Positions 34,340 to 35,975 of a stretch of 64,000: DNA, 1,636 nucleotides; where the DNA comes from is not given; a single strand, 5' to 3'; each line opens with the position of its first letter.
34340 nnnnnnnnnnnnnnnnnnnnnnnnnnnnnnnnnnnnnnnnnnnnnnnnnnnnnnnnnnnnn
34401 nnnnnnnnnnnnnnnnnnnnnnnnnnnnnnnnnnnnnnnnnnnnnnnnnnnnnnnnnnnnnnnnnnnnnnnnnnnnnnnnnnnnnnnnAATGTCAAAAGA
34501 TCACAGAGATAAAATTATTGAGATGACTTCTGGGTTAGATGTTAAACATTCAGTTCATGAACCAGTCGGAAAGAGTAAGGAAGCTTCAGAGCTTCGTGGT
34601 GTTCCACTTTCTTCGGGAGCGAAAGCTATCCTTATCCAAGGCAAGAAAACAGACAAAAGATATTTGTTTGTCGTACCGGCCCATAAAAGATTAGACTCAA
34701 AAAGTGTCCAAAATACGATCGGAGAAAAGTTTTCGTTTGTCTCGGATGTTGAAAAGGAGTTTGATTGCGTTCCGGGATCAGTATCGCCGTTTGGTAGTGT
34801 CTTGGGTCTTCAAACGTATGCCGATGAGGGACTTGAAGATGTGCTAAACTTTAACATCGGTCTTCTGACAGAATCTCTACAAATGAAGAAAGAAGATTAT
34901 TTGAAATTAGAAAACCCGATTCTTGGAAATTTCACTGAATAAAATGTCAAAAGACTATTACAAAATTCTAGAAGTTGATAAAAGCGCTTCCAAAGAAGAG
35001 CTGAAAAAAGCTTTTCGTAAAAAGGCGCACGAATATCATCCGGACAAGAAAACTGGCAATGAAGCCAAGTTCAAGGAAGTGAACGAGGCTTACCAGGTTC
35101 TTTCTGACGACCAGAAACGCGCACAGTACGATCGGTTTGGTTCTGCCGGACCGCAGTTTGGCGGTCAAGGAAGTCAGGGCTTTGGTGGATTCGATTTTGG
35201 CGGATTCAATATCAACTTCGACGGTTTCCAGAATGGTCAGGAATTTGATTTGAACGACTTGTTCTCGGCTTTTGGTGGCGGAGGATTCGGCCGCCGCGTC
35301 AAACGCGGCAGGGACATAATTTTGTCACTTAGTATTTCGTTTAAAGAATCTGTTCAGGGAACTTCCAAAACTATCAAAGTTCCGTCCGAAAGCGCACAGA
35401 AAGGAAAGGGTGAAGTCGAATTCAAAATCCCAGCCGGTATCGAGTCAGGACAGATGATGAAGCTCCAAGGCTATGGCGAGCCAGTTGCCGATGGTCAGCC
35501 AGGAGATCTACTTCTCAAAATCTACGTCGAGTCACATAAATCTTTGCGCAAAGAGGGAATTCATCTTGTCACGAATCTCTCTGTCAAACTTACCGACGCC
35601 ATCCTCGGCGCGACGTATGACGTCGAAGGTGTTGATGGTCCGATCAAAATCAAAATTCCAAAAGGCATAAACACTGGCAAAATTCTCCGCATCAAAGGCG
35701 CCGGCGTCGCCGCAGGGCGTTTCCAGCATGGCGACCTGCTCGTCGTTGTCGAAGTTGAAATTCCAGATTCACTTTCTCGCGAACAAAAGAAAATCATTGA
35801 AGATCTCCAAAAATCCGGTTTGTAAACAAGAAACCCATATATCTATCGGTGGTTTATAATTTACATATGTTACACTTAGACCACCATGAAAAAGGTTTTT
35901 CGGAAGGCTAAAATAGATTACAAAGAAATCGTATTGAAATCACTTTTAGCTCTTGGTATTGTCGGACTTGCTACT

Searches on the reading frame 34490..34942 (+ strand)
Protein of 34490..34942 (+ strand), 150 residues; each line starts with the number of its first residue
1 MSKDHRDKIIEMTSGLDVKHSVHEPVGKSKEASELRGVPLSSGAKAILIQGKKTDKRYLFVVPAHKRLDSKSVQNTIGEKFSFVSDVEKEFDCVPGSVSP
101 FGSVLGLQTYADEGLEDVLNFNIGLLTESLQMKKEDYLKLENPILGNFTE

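Call 5: search_protein_families(library=pfam, proteins=[window:34490-34942:+], max_evalue=0.01)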
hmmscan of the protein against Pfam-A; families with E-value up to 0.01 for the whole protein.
window:34490-34942:+ (150 aa): 1 family
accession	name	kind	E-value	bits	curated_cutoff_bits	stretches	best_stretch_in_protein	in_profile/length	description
PF04073.20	tRNA_edit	-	3.4e-17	63.1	25.5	1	23-140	1-123/123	Aminoacyl-tRNA editing domain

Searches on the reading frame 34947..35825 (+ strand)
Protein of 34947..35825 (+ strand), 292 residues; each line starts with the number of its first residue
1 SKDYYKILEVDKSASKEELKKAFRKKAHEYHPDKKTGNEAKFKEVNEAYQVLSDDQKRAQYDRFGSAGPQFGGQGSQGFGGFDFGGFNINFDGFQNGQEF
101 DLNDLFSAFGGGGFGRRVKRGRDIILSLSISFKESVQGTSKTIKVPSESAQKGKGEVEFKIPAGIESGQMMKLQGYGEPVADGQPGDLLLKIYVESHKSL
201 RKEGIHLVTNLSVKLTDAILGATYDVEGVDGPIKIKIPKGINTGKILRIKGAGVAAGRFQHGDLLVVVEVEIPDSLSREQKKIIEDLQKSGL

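Call 5: search_protein_families(library=pfam, proteins=[window:34947-35825:+], max_evalue=0.01)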
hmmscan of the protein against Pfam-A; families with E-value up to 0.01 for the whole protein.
window:34947-35825:+ (292 aa): 2 families
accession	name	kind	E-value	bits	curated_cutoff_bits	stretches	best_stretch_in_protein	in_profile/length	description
PF01556.23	DnaJ_C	-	9e-38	130.1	26.6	1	126-273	3-152/152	DnaJ C terminal domain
PF00226.36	DnaJ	-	9.6e-24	83.7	27.8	1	3-62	1-63/63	DnaJ domain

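Call 6: search_protein_families(library=ncbifam, proteins=[window:34947-35825:+], max_evalue=0.01)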
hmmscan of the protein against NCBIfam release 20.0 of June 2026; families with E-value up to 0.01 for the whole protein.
window:34947-35825:+ (292 aa): 14 families
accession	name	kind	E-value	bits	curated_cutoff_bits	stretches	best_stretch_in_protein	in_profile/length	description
TIGR02349.1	DnaJ_bact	equivalog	8e-76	255.7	377.2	2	3-149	1-144/354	molecular chaperone DnaJ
NF008035.0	PRK10767.1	subfamily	2.7e-68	230.7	338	2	2-149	4-142/374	molecular chaperone DnaJ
NF010894.0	PRK14301.1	equivalog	3.7e-58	197.3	548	2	154-289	212-349/373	chaperone protein DnaJ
NF010892.0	PRK14299.1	equivalog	2.8e-55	187.6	392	1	2-287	4-283/291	chaperone protein DnaJ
NF010872.0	PRK14279.1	equivalog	2.9e-52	178.1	556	2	156-286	243-374/394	molecular chaperone DnaJ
NF010874.0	PRK14281.1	equivalog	1.4e-51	175.8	619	2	2-146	3-161/397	chaperone protein DnaJ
NF010885.0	PRK14292.1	equivalog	3.5e-49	167.8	585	2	2-144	2-135/371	chaperone protein DnaJ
NF010871.0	PRK14278.1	equivalog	2e-48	165.2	502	2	2-145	3-136/378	molecular chaperone DnaJ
NF007618.0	PRK10266.1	equivalog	1.4e-40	139.6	403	1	2-285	4-288/306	curved DNA-binding protein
NF037946.1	terminal_TopJ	equivalog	4e-33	114.9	300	2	2-101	5-101/810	terminal organelle assembly protein TopJ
TIGR03835.1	termin_org_DnaJ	equivalog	2e-24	86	512.25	2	2-68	2-70/871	terminal organelle assembly protein TopJ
NF050028.1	CldAdptActJ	equivalog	1.4e-08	35.1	150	1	3-61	3-69/93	cold adaptation protein ActJcold adaptation protein ActJ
NF006948.0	PRK09430.1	equivalog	3.1e-06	27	162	1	3-35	201-233/267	co-chaperone DjlA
TIGR00714.1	hscB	equivalog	0.00041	20.5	46.75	1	17-61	6-56/156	Fe-S protein assembly co-chaperone HscB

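Call 8: find_related_loci(query=window:34947-35825:+, collection=genome_contigs, flank=6000)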
Query window:34947-35825:+ (292 aa) in genome_contigs; peptide patterns used: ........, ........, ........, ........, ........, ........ (x = any residue, [..] = any of these).
290 stretches matched a pattern; 86 encode a relative of the query (tblastn E <= 1e-3); the best 80 are kept; 80 distinct loci.
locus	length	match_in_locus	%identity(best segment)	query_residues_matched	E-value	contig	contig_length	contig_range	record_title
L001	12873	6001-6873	83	1-292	2e-145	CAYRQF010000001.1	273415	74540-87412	MAG TPA_asm: uncultured Candidatus Saccharibacteria bacterium isolate SRP286056_co2_43 genome assembly, contig: NODE_24_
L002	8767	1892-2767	86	1-292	2e-144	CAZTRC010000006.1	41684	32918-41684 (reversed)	MAG TPA_asm: uncultured Candidatus Saccharibacteria bacterium isolate SRP286056_co1_61 genome assembly, contig: NODE_935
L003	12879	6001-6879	86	1-292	9e-142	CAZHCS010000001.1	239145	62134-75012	MAG TPA_asm: uncultured Candidatus Saccharibacteria bacterium isolate SRP300315_co1_142 genome assembly, contig: NODE_10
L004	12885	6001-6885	79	1-292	3e-134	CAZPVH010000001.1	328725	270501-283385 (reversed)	MAG TPA_asm: uncultured Candidatus Saccharibacteria bacterium isolate SRP342105_co1_16 genome assembly, contig: NODE_20_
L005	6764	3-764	81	37-292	2e-121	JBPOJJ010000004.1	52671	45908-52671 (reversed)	MAG: Patescibacteria group bacterium isolate MAG_20151 c_000000614937, whole genome shotgun sequence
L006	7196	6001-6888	63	1-292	1e-108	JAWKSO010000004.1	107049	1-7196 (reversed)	MAG: Candidatus Paceibacterota bacterium isolate BC1.90 BC1.90.fa-4, whole genome shotgun sequence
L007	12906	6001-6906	62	1-292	4e-104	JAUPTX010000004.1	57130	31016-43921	MAG: Patescibacteria group bacterium isolate erpe_2018_sw_6hr_WHONDRS-SW48-000087_A_bin.16 scaffold_75, whole genome sho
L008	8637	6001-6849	62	14-292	1e-101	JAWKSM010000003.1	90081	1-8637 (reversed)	MAG: Candidatus Paceibacterota bacterium isolate ABC1.149 ABC1.149.fa-3, whole genome shotgun sequence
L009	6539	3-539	85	119-292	7e-95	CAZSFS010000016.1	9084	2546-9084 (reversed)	MAG TPA_asm: uncultured Candidatus Saccharibacteria bacterium isolate SRP342105_co2_225 genome assembly, contig: NODE_83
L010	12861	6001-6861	48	1-292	9e-82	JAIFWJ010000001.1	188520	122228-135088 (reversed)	MAG: Candidatus Parcubacteria bacterium isolate viral-cat_44_14 PAFVLPS_2018_scaffold_157, whole genome shotgun sequence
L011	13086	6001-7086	41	1-292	3e-78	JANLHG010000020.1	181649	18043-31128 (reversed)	MAG: Patescibacteria group bacterium isolate P6-11 k99_400570, whole genome shotgun sequence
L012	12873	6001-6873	49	1-292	1e-77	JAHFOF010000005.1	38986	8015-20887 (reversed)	MAG: bacterium isolate nzgw498 NODE_1396_length_38987_cov_3.678459, whole genome shotgun sequence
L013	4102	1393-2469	41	1-292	2e-76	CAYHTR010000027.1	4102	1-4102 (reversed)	MAG TPA_asm: uncultured Candidatus Saccharibacteria bacterium isolate ERP119705_co17_221 genome assembly, contig: NODE_4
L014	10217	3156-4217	43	1-292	7e-76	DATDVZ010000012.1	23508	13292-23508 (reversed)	MAG TPA_asm: Candidatus Paceibacterota bacterium isolate SMAG_U8097 k141_731106, whole genome shotgun sequence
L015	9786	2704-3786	41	1-292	2e-75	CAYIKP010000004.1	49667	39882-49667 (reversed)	MAG TPA_asm: uncultured Candidatus Saccharibacteria bacterium isolate ERP119705_co23_581 genome assembly, contig: NODE_3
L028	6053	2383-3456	39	1-292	3e-63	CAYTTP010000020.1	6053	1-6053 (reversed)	MAG TPA_asm: uncultured Candidatus Saccharibacteria bacterium isolate SRP302895_co1_265 genome assembly, contig: NODE_27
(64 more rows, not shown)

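Call 31: search_protein_families(library=pfam, proteins=[L028:3454-4161:-, L028:4234-5547:-, L028:5606-5773:-], max_evalue=0.01)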
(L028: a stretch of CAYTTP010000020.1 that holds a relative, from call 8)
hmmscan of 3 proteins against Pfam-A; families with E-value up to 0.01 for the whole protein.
L028:3454-4161:- (235 aa): 0 families

L028:4234-5547:- (437 aa): 1 family
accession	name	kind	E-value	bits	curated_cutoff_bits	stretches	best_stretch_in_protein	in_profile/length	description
PF04055.27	Radical_SAM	-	5.8e-14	53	29.5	1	96-268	2-165/166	Radical SAM superfamily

L028:5606-5773:- (55 aa): 0 families

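Call 98: find_encoding_contigs(protein=window:34947-35825:+, flank=2500, max_places=6)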
Protein window:34947-35825:+ (292 aa): no gene with exactly this product is on record in the collection.
